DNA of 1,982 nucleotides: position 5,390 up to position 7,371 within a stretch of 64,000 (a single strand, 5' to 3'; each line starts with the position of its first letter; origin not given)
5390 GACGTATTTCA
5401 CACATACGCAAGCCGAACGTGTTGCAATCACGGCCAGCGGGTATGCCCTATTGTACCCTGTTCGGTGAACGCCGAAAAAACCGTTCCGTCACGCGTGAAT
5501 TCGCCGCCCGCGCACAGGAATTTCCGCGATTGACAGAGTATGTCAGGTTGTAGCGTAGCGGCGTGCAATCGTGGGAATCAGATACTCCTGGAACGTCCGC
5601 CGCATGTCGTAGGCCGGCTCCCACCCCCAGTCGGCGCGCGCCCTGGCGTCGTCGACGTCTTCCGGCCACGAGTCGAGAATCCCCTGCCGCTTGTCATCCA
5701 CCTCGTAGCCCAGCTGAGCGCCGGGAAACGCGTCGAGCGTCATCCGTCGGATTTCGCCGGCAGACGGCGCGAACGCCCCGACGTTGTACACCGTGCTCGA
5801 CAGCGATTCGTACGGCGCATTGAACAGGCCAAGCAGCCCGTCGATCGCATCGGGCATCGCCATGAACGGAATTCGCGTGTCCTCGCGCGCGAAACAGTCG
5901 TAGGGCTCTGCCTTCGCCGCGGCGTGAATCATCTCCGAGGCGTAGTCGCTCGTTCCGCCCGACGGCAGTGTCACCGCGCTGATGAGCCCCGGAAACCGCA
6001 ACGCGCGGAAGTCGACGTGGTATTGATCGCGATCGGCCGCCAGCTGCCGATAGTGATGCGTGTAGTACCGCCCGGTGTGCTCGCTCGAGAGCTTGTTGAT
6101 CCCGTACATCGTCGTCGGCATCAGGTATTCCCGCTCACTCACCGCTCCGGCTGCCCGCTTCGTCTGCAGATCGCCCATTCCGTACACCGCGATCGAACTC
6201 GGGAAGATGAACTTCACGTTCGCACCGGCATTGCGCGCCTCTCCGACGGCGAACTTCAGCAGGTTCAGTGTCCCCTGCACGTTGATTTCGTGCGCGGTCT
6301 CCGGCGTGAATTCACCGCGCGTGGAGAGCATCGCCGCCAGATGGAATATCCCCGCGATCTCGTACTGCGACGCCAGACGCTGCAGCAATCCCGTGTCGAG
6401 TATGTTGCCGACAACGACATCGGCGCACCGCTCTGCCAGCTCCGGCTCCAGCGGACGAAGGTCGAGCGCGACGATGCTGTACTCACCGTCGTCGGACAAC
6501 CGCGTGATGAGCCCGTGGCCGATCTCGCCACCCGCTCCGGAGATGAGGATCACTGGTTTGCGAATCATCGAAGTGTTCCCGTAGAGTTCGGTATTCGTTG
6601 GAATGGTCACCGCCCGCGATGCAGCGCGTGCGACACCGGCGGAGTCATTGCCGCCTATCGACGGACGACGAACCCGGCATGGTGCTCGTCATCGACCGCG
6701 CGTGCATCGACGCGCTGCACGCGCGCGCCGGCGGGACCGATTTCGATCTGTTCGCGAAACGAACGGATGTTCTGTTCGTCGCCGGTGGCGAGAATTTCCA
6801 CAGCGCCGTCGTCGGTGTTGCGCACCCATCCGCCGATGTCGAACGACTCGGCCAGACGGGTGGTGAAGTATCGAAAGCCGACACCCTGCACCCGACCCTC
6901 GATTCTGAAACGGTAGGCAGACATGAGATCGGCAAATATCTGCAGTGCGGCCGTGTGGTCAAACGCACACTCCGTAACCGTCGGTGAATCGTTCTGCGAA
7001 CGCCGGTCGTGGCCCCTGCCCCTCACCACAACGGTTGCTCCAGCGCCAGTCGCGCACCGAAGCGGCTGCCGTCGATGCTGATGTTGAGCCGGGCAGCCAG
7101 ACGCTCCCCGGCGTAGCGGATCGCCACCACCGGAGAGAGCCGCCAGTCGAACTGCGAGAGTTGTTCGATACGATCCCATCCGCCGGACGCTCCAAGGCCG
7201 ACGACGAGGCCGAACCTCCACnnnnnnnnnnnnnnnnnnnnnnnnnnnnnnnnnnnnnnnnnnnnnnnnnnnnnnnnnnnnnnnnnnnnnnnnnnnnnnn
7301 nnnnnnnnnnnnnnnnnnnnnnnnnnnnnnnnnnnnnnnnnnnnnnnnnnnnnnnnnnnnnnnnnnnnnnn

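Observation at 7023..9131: EEP-like passenger fused to an outer-membrane beta-barrel, a possible autotransporter/PlpD-like secretion unit with a degenerate catalytic site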

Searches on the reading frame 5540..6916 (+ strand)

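Call 4: search_protein_families(library=pfam, proteins=[window:5540-6916:+], max_evalue=1)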
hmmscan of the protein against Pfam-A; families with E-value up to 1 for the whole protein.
window:5540-6916:+ (458 aa): 1 family
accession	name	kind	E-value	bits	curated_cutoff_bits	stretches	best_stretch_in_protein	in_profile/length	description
PF01688.23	Herpes_gI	-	0.23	11.8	27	1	382-442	77-137/155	Alphaherpesvirus glycoprotein I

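Call 5: search_protein_families(library=ncbifam, proteins=[window:5540-6916:+], max_evalue=1)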
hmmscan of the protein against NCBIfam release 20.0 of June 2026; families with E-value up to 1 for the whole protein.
window:5540-6916:+ (458 aa): 0 families

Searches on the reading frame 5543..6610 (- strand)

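Call 72: search_protein_families(library=pfam, proteins=[window:5543-6610:-], max_evalue=0.01)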
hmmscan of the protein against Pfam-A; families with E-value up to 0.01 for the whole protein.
window:5543-6610:- (355 aa): 6 families
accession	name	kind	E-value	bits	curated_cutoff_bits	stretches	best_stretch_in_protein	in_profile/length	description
PF01370.27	Epimerase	-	1.5e-22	80.6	20.9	1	21-278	1-240/240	NAD dependent epimerase/dehydratase family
PF16363.11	GDP_Man_Dehyd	-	2.2e-16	60.7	27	1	22-188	1-172/332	GDP-mannose 4,6 dehydratase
PF01073.25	3Beta_HSD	-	3.8e-08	33.1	22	1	22-177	1-154/280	3-beta hydroxysteroid dehydrogenase/isomerase family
PF02719.21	Polysacc_synt_2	-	1.6e-06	28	20.2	1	21-122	1-116/293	Polysaccharide biosynthesis protein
PF04321.23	RmlD_sub_bind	-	8.1e-06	25.5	27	1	21-179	3-135/287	RmlD substrate binding domain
PF07993.18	NAD_binding_4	-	0.0023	17.6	20.1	1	76-144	82-141/258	Male sterility protein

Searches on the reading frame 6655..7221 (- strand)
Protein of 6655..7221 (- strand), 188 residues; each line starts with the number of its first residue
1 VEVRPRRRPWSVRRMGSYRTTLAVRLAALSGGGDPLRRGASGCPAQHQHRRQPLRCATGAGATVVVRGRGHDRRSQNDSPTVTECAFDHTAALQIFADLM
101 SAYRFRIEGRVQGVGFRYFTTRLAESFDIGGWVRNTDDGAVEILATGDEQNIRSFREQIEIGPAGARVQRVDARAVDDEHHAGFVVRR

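Call 72: search_protein_families(library=pfam, proteins=[window:6655-7221:-], max_evalue=0.01)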
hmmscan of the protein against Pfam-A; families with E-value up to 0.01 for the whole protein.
window:6655-7221:- (188 aa): 1 family
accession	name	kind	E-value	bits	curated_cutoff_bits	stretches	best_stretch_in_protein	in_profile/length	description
PF00708.24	Acylphosphatase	-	9.9e-24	83.9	22.5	1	103-185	1-84/85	Acylphosphatase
